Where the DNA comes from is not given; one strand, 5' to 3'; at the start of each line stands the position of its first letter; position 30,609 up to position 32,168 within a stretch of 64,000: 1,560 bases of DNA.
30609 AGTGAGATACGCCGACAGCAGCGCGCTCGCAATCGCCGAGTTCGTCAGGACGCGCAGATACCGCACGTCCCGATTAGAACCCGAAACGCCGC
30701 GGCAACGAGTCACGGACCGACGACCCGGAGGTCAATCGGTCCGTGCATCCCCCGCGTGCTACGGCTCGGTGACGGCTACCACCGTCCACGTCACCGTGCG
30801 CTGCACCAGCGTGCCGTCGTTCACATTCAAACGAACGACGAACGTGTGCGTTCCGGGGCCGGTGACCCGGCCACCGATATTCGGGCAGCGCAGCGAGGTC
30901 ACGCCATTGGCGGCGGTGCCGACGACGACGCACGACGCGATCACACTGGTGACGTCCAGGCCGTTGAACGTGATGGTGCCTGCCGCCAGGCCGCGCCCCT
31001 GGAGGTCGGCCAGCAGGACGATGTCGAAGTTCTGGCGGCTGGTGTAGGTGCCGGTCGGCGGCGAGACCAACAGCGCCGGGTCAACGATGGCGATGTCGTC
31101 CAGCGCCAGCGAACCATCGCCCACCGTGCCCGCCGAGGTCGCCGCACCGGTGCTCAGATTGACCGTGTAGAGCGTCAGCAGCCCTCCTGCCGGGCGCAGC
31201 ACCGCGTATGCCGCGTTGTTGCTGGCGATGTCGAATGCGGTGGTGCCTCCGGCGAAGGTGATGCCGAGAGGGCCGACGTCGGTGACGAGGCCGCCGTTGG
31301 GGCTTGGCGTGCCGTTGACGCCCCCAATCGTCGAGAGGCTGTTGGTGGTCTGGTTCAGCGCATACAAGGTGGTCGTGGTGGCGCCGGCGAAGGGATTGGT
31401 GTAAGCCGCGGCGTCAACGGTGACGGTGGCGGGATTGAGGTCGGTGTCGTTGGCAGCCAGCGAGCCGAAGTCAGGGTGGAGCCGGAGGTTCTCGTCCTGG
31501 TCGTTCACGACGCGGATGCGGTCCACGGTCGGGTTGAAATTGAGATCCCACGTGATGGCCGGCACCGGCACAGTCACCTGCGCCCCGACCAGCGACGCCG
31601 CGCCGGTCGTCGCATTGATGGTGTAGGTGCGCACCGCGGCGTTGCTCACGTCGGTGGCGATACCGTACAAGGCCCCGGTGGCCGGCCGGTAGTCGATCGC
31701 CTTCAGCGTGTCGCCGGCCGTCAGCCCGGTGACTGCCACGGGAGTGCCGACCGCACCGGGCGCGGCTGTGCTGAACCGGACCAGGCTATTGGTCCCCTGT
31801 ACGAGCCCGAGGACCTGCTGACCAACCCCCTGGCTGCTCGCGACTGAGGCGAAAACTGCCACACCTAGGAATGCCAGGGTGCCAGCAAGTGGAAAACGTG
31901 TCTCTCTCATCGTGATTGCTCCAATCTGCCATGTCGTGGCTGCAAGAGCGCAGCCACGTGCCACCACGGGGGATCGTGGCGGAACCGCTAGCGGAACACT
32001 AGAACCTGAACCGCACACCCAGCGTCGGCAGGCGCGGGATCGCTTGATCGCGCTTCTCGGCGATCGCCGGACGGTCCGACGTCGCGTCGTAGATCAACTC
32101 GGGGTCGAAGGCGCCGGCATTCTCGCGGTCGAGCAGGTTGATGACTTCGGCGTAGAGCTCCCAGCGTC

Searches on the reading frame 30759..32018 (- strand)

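Call 14: search_protein_families(library=pfam, proteins=[window:30759-32018:-])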
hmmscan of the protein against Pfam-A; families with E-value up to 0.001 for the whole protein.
window:30759-32018:- (419 aa): 1 family
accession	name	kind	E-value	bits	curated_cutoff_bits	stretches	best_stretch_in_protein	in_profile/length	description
PF14339.12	DUF4394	-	2e-56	191.4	29.6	1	79-310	2-230/230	Domain of unknown function (DUF4394)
